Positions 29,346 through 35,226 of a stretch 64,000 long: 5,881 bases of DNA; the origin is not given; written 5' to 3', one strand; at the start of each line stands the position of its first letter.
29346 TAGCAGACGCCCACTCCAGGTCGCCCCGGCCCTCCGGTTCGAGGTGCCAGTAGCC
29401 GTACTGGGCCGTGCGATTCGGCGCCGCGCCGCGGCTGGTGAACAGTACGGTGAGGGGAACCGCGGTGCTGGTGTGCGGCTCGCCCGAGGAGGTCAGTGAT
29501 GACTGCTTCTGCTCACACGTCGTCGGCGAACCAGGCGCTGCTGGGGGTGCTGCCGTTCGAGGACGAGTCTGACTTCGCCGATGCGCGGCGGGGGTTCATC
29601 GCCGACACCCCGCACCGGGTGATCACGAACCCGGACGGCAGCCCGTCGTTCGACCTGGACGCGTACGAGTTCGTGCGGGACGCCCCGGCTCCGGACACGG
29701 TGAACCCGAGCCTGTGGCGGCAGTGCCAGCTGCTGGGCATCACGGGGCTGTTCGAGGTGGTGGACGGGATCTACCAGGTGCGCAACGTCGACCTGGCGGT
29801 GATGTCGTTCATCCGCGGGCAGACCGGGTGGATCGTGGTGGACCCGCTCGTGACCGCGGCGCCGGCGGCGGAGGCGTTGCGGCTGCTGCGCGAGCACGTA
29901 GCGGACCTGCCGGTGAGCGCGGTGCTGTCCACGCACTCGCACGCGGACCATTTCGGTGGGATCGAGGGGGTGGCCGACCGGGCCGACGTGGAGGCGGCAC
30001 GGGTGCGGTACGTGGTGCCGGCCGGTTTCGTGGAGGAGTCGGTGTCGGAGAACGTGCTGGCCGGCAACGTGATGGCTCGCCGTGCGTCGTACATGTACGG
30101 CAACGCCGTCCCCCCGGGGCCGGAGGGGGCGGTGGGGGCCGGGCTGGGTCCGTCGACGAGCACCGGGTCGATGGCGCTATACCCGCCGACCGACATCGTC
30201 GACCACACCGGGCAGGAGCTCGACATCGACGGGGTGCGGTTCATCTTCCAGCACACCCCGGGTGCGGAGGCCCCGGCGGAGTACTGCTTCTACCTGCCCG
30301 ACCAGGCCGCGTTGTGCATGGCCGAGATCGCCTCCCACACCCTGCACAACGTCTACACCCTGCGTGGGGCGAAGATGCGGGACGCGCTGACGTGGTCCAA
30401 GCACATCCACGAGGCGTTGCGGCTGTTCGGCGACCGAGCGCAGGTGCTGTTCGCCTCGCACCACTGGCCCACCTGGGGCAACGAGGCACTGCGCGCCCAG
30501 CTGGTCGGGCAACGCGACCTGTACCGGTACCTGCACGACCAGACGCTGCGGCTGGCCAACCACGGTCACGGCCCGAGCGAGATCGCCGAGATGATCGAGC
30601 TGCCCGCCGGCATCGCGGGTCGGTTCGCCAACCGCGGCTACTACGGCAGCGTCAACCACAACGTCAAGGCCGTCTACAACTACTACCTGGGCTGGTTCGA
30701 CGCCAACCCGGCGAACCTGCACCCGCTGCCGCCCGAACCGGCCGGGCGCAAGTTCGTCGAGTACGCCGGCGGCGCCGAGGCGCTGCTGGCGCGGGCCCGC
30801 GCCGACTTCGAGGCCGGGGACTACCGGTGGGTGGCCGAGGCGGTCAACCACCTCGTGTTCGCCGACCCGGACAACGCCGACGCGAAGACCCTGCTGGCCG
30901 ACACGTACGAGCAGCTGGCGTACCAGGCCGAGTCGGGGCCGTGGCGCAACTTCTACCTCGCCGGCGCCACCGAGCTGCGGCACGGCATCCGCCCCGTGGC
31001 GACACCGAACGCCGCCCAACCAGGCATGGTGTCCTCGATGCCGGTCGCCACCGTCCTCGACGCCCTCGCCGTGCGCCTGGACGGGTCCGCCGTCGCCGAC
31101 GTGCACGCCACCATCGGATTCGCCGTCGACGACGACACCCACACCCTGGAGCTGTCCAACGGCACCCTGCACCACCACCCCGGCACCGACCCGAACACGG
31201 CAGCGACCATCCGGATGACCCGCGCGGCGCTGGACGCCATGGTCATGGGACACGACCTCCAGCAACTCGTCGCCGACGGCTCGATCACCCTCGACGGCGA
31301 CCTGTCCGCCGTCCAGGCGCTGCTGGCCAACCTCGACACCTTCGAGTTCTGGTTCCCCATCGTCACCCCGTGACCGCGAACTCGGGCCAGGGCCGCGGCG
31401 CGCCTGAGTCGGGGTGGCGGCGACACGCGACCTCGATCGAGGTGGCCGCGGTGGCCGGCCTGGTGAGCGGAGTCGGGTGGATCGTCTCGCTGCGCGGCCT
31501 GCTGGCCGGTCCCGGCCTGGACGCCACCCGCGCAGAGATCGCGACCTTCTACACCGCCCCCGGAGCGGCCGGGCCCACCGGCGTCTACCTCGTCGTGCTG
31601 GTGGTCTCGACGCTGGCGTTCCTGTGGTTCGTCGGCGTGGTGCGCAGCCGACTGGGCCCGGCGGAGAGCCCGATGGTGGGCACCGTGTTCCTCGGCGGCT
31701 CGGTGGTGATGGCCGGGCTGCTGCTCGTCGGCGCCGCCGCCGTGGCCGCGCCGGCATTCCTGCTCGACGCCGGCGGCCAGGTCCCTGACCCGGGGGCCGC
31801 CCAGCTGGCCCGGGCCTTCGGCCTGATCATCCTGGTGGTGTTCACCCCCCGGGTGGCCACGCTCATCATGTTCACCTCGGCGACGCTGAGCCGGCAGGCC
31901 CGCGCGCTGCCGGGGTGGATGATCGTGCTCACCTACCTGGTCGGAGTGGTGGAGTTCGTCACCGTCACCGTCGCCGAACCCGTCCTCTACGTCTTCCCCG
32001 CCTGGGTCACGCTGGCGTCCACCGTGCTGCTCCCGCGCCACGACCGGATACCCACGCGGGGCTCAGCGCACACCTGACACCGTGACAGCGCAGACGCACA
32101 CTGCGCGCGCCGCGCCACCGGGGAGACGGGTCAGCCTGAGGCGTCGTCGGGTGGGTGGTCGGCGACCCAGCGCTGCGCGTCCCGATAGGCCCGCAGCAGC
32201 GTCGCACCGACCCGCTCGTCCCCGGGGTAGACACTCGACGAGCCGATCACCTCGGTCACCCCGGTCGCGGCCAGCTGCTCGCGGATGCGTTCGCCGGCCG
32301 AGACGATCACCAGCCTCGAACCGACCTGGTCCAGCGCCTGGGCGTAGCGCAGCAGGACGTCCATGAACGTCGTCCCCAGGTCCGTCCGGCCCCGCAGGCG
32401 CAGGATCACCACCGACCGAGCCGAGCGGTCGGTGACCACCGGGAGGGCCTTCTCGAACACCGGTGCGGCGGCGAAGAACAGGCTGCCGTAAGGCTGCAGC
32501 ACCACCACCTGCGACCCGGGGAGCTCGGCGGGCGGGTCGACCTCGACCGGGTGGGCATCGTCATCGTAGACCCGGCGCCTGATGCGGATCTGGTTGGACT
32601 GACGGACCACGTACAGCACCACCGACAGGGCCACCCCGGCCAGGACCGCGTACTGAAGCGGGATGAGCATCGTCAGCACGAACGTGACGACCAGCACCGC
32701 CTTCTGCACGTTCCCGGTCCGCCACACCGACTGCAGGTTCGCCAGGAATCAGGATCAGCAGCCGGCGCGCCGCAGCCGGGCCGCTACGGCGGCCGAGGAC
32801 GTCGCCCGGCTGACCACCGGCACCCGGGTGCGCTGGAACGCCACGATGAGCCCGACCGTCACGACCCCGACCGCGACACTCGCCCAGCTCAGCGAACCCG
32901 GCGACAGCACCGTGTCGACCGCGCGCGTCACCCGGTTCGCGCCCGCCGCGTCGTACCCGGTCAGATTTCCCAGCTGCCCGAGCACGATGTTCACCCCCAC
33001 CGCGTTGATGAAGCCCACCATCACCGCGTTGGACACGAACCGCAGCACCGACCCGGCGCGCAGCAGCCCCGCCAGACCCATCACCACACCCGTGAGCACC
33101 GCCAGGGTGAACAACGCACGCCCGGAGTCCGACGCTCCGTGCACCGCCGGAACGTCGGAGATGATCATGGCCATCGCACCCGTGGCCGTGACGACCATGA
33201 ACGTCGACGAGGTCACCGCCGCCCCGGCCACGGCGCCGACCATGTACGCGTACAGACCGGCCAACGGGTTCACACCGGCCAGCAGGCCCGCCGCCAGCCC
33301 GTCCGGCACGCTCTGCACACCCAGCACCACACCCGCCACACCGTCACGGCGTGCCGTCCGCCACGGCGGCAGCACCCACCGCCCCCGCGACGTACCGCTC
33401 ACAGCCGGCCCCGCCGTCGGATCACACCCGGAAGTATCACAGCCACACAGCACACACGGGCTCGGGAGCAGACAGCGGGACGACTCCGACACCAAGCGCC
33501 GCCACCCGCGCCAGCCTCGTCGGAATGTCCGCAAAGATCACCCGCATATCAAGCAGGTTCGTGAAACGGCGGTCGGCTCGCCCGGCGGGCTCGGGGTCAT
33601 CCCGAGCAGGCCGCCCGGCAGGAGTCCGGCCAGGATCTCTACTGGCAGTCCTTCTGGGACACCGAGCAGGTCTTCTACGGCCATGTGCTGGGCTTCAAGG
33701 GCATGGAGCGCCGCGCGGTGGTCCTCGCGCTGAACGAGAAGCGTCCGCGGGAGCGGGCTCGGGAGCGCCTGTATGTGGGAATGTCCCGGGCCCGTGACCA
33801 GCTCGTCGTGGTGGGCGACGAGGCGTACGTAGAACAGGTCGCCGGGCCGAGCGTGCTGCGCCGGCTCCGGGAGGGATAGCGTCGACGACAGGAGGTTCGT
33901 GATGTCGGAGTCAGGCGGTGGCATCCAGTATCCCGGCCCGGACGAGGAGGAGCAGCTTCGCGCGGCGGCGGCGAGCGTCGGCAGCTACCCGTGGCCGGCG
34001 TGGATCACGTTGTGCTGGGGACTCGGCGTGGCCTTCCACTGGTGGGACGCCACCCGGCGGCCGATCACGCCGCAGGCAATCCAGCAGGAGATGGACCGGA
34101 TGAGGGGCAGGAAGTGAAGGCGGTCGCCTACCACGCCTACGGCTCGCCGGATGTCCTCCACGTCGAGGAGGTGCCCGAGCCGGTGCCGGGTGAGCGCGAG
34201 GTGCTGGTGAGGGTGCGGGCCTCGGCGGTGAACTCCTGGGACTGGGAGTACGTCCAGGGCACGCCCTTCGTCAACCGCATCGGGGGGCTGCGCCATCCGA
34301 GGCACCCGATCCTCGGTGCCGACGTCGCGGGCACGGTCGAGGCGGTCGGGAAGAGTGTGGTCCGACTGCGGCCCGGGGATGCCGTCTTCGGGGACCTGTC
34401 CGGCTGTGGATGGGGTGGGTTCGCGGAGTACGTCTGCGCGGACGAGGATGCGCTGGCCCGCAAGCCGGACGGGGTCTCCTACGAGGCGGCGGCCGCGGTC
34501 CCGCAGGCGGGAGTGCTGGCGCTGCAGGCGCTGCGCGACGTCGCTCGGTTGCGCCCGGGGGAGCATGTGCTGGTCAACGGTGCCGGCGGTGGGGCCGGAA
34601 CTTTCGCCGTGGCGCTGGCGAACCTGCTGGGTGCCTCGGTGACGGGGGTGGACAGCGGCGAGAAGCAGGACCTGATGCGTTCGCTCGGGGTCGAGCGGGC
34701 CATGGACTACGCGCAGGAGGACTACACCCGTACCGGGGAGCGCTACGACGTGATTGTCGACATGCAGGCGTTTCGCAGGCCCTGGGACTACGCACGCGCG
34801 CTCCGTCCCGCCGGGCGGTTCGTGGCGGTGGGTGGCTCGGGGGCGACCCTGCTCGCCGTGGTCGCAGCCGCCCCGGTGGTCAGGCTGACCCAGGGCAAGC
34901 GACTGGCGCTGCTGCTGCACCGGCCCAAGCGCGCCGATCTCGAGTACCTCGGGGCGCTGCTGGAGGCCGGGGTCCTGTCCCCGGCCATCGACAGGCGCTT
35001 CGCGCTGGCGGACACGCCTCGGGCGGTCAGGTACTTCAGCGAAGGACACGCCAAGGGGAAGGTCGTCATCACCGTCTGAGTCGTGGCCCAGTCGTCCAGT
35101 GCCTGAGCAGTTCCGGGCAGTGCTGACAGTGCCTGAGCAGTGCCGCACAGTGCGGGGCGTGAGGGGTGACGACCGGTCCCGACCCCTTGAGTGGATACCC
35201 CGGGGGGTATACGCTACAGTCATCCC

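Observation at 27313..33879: A UvrD-like P-loop helicase gene is split into two relics by a 5.8 kb cargo block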

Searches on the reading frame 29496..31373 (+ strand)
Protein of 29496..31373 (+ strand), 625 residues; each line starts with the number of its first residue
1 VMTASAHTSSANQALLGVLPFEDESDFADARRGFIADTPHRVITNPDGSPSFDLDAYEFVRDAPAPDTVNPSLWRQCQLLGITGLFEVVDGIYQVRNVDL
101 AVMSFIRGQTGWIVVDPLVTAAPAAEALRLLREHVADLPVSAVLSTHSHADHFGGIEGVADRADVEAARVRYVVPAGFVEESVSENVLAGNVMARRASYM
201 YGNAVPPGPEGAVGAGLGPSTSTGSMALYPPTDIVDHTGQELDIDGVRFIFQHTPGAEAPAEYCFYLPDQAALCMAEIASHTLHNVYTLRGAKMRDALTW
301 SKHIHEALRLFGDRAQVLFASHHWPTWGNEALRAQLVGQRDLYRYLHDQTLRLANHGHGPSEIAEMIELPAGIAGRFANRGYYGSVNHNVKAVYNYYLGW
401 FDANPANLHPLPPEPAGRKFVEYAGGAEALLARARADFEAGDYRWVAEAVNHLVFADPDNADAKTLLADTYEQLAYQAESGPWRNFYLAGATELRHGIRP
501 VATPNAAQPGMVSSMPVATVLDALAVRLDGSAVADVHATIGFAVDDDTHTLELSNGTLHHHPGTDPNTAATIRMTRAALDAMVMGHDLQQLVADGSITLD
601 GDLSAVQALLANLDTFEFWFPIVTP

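Call 7: search_protein_families(library=pfam, max_evalue=0.1, proteins=[window:29496-31373:+])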
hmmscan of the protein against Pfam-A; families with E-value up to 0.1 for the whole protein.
window:29496-31373:+ (625 aa): 6 families
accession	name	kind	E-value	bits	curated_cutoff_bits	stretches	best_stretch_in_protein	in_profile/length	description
PF14863.12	Alkyl_sulf_dimr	-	1.6e-60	204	26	1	360-497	2-139/139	Alkyl sulfatase dimerisation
PF14864.11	Alkyl_sulf_C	-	1.3e-30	106.6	27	1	506-625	2-125/125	Alkyl sulfatase C-terminal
PF00753.33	Lactamase_B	-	7.6e-17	62.3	22.7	1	102-322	7-196/196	Metallo-beta-lactamase superfamily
PF02036.22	SCP2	-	3.1e-07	31.1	21.3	1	531-609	14-96/101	SCP-2 sterol transfer family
PF12706.13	Lactamase_B_2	-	2.8e-06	27.5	27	1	112-180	2-68/200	Beta-lactamase superfamily domain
PF23023.1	Anti-Pycsar_Apyc1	-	0.0074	16.2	50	1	135-181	49-96/250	Anti-Pycsar protein Apyc1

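Call 8: search_protein_families(library=ncbifam, max_evalue=0.1, proteins=[window:29496-31373:+])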
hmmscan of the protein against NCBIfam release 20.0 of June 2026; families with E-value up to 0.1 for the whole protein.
window:29496-31373:+ (625 aa): 9 families
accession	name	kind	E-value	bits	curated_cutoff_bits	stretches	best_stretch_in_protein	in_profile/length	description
NF012229.1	bla_class_B_core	domain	1.4e-06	28.5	100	1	86-157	4-69/139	metallo-beta-lactamase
TIGR04559.1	SoxH_rel_PQQ_2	hypoth_equivalog_domain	1.3e-05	24.8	280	1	97-158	26-86/283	quinoprotein relay system zinc metallohydrolase 2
TIGR04558.1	SoxH_rel_PQQ_1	hypoth_equivalog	2e-05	23.8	300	1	100-161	33-93/285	quinoprotein relay system zinc metallohydrolase 1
TIGR03413.1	GSH_gloB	equivalog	0.00027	20.4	200.8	1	111-165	21-69/248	hydroxyacylglutathione hydrolase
NF001911.0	PRK00685.1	equivalog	0.0025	17.3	144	1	108-164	15-65/228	metal-dependent hydrolase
NF033088.2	bla_subclass_B1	equivalog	0.0037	16.9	200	1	107-160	37-89/217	subclass B1 metallo-beta-lactamase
NF038231.1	MBL_Geo_Pelo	equivalog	0.0053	16.4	360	1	129-158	57-84/250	GPMC system MBL fold metallohydrolase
NF033105.1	bla_subclass_B3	equivalog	0.011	15.1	240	1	86-162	9-84/257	subclass B3 metallo-beta-lactamase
NF012140.0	blaBJP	exception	0.048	12.5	600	1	86-160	41-114/294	BJP family subclass B3 metallo-beta-lactamase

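Call 35: find_related_loci(query=window:29499-31370:+, collection=metagenome_contigs, flank=8000)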
Query window:29499-31370:+ (624 aa) in metagenome_contigs; peptide patterns used: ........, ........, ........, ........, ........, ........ (x = any residue, [..] = any of these).
600 stretches matched a pattern (row limit reached: there are more); 569 encode a relative of the query (tblastn E <= 1e-3); the best 80 are kept; 80 distinct loci.
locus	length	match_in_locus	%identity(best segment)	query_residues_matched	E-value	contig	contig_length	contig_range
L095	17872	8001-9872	79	1-624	0e+0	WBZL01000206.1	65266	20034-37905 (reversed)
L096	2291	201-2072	61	3-624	0e+0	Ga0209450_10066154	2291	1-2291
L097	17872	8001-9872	79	1-624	0e+0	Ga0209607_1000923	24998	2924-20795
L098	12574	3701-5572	58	3-624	0e+0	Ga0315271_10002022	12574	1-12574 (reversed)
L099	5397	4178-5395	82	1-406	0e+0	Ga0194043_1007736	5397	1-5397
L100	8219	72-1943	57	3-624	0e+0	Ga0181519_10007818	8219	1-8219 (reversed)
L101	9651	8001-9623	62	3-545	0e+0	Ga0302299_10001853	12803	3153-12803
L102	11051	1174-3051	54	3-624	0e+0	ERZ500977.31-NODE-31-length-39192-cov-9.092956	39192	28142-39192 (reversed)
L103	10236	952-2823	54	3-624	0e+0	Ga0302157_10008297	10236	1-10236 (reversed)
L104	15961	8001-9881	50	3-624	0e+0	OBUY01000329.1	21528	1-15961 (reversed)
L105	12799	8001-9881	51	3-624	0e+0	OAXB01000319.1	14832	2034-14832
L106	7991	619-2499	51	3-624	0e+0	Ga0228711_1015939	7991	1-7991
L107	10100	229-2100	53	3-624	0e+0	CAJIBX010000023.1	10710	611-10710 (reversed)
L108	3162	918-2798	51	3-624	0e+0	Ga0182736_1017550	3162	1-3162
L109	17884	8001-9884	52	2-624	0e+0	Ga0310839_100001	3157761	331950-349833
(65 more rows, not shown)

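Call 51: search_protein_families(library=pfam, max_evalue=0.01, proteins=[L176:3486-3809:-])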
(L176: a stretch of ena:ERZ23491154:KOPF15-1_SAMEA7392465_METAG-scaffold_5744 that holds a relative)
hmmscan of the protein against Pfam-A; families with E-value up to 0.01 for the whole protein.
L176:3486-3809:- (107 aa): 1 family
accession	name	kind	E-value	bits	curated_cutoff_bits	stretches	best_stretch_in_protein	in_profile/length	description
PF19473.4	DUF6010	-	0.0018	18.9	27.3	1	20-82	7-70/120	Family of unknown function (DUF6010)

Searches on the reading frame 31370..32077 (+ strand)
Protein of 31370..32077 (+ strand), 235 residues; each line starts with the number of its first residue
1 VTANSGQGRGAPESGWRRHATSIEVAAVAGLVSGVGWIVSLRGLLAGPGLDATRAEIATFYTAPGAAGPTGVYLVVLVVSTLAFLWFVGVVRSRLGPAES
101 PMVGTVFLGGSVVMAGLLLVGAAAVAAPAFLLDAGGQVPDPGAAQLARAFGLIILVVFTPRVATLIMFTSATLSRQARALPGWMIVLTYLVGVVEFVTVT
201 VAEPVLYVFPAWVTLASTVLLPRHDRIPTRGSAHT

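Call 51: search_protein_families(library=pfam, max_evalue=0.01, proteins=[window:31370-32077:+, L176:3486-3809:-])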
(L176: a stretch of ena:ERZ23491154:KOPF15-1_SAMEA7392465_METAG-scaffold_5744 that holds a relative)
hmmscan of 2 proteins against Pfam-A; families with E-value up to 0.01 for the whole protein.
window:31370-32077:+ (235 aa): 0 families

L176:3486-3809:- (107 aa): 1 family
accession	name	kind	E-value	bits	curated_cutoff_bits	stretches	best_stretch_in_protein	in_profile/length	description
PF19473.4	DUF6010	-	0.0018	18.9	27.3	1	20-82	7-70/120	Family of unknown function (DUF6010)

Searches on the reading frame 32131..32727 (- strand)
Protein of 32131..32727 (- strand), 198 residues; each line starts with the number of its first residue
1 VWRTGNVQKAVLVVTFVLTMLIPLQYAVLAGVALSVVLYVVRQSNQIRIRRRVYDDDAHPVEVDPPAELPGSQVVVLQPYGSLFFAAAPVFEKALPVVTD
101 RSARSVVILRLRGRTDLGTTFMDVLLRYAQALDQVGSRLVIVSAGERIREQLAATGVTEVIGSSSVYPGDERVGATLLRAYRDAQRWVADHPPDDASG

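Call 7: search_protein_families(library=pfam, max_evalue=0.1, proteins=[window:32131-32727:-])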
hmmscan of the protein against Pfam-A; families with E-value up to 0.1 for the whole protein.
window:32131-32727:- (198 aa): 1 family
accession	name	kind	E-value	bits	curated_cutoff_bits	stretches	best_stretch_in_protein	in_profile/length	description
PF01740.26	STAS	-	3.8e-10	39.9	22.6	1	73-165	9-98/106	STAS domain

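Call 8: search_protein_families(library=ncbifam, max_evalue=0.1, proteins=[window:32131-32727:-])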
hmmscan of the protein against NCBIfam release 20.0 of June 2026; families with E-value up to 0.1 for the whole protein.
window:32131-32727:- (198 aa): 4 families
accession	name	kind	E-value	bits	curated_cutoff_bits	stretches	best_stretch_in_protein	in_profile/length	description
TIGR00815.1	sulP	subfamily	1e-10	40.7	380.45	1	1-167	383-559/565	sulfate permease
NF008660.1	PRK11660.1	equivalog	5.1e-09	35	614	1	10-172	412-560/572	C4-dicarboxylic acid transporter DauA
TIGR00377.1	ant_ant_sig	superfamily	7.3e-05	22.6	53.45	1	73-161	12-100/108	anti-sigma factor antagonist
NF005444.0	PRK07033.1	equivalog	0.031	13.2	520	1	18-141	224-349/438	DotU family type VI secretion system protein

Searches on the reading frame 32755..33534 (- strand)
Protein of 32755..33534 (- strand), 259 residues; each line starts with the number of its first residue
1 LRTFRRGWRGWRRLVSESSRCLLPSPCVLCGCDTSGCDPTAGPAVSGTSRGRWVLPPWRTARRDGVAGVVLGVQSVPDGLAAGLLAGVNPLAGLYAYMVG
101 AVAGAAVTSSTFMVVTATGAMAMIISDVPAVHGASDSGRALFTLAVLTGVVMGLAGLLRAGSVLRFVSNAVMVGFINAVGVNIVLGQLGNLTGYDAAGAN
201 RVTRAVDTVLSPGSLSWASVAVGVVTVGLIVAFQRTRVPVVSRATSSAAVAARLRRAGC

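Call 7: search_protein_families(library=pfam, max_evalue=0.1, proteins=[window:32755-33534:-])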
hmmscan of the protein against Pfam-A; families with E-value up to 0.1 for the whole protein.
window:32755-33534:- (259 aa): 1 family
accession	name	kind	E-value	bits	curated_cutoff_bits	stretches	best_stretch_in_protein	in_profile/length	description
PF00916.26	Sulfate_transp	-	1e-24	87.5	23.2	1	64-236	4-181/380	Sulfate permease family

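Call 8: search_protein_families(library=ncbifam, max_evalue=0.1, proteins=[window:32755-33534:-])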
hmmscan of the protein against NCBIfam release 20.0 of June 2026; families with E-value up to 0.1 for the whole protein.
window:32755-33534:- (259 aa): 3 families
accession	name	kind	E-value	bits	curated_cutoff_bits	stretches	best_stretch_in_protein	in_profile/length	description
TIGR00815.1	sulP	subfamily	2.3e-26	92.4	380.45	1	61-234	14-197/565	sulfate permease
NF008660.1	PRK11660.1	equivalog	1.1e-15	57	614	1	62-243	30-209/572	C4-dicarboxylic acid transporter DauA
NF050096.1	BicarbTportBicA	equivalog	9.8e-10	37.6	880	1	60-233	11-187/547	bicarbonate transporter BicA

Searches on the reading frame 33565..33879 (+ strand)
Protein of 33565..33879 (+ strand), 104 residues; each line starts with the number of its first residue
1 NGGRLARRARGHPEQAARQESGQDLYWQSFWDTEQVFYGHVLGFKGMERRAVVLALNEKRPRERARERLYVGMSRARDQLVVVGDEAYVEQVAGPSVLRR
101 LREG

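Call 7: search_protein_families(library=pfam, max_evalue=0.1, proteins=[window:33565-33879:+])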
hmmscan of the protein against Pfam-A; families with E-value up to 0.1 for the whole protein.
window:33565-33879:+ (104 aa): 3 families
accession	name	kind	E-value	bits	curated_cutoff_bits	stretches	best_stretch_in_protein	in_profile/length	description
PF13538.12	UvrD_C_2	-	1.4e-07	31.6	27.4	1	44-83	10-52/52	UvrD-like helicase C-terminal domain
PF13087.12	AAA_12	-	0.0028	17.7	27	1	36-86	139-194/195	AAA domain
PF01443.25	Viral_helicase1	-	0.023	15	21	1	43-83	184-227/228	Viral superfamily 1 RNA helicase core domain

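Call 8: search_protein_families(library=ncbifam, max_evalue=0.1, proteins=[window:33565-33879:+])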
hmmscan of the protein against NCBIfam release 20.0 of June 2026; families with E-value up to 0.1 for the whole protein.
window:33565-33879:+ (104 aa): 5 families
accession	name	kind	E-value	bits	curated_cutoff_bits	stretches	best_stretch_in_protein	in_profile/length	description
TIGR01448.2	helicase_RecD2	equivalog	0.00033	18.9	500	1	45-92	649-696/713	SF1B family DNA helicase RecD2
TIGR00376.1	TIGR00376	hypoth_equivalog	0.0006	18.4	348.9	1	41-91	561-616/639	IGHMBP2 family helicase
TIGR02784.1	addA_alphas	equivalog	0.0054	15.1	860.75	1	56-86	842-871/1138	double-strand break repair helicase AddA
TIGR01447.1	recD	equivalog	0.011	14.3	310.15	1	46-93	536-583/597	exodeoxyribonuclease V subunit alpha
NF040671.1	PLuB_AAA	exception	0.056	10.7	999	1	41-91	1184-1237/1256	PLuB system helicase-like protein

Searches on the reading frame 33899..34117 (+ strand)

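Call 51: search_protein_families(library=pfam, max_evalue=0.01, proteins=[window:33899-34117:+])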
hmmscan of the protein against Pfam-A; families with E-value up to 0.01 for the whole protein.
window:33899-34117:+ (72 aa): 1 family
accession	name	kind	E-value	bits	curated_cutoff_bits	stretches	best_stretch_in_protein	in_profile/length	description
PF13239.11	2TM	-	1.4e-05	25.5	24.8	1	29-51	36-58/79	2TM domain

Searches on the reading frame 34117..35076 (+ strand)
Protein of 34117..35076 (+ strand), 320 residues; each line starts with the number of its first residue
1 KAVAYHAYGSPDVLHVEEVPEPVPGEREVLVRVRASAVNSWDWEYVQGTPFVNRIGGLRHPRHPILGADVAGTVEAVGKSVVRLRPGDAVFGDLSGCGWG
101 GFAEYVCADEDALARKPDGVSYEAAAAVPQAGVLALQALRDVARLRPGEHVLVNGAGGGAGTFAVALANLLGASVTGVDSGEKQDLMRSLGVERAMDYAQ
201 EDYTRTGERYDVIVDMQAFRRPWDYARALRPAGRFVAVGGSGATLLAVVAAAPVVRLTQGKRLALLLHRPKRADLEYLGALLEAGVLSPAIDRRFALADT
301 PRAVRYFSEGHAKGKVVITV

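Call 25: find_homologous_proteins(query=window:34117-35076:+, max_evalue=1e-80)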
Query window:34117-35076:+ (320 aa): 3915 proteins with E <= 1e-80 among 8000 candidates; the best 120 are listed.
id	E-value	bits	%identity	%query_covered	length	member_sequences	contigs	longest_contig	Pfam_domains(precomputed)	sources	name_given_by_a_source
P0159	5.9e-206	701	100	100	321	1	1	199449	PF00107.33,PF13602.13,PF08240.18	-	-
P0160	1.6e-191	653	94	100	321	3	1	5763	PF00107.33,PF13602.13,PF08240.18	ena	-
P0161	8.0e-122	424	59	100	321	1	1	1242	PF00107.33,PF13602.13,PF08240.18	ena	-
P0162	1.7e-120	420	58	100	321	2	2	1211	PF00107.33,PF13602.13,PF08240.18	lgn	-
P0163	1.9e-118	413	58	100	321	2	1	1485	PF00107.33,PF13602.13,PF08240.18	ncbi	-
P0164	2.3e-118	413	56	100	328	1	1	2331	PF00107.33,PF13602.13,PF08240.18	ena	-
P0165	6.3e-118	412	56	100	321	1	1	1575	PF00107.33,PF13602.13,PF08240.18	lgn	-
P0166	7.1e-118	411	57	99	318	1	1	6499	PF00107.33,PF13602.13,PF08240.18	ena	-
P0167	8.3e-118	411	57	100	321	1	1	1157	PF00107.33,PF13602.13,PF08240.18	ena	-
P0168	1.2e-117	411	58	100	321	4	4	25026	PF00107.33,PF13602.13,PF08240.18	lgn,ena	-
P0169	1.8e-117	410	57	100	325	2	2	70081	PF00107.33,PF13602.13,PF08240.18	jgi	jgi:NADPH:quinone reductase-like Zn-dependent oxidoreductase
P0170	1.9e-117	410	56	99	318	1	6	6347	PF00107.33,PF13602.13,PF08240.18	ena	-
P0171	2.1e-117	410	56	99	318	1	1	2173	PF00107.33,PF13602.13,PF08240.18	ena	-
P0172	2.8e-117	409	56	99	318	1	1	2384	PF00107.33,PF13602.13,PF08240.18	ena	-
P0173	4.7e-117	409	57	100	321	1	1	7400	PF00107.33,PF13602.13,PF08240.18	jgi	-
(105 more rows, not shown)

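Call 26: find_encoding_contigs(protein=P0160, flank=10000, max_places=6)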
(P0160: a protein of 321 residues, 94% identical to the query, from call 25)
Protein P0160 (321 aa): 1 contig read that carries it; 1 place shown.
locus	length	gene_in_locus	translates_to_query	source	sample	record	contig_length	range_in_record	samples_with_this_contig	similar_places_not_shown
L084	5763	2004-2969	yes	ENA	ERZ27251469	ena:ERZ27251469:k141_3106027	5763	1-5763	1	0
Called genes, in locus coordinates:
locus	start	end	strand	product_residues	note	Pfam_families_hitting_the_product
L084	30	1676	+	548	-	PF08378:NERD, PF13538:UvrD_C_2 (weak)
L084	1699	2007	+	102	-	PF13239:2TM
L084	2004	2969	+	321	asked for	PF08240:ADH_N, PF00107:ADH_zinc_N, PF13602:ADH_zinc_N_2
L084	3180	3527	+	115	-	PF00581:Rhodanese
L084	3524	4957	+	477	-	PF00753:Lactamase_B (weak), PF00581:Rhodanese (weak)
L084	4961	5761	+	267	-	?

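Call 51: search_protein_families(library=pfam, max_evalue=0.01, proteins=[L084:1699-2007:+])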
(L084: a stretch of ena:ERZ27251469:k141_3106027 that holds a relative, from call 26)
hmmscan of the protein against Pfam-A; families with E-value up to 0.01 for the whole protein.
L084:1699-2007:+ (102 aa): 1 family
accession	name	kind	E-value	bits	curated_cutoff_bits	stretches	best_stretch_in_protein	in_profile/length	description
PF13239.11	2TM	-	2.2e-16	60.1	24.8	1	23-81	3-58/79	2TM domain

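Call 74: search_solved_structures(query=L084:30-1673:+, max_evalue=0.01)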
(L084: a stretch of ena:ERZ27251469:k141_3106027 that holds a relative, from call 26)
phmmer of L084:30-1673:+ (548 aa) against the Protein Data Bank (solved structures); distinct sequences matched with E-value up to 0.01: 0.
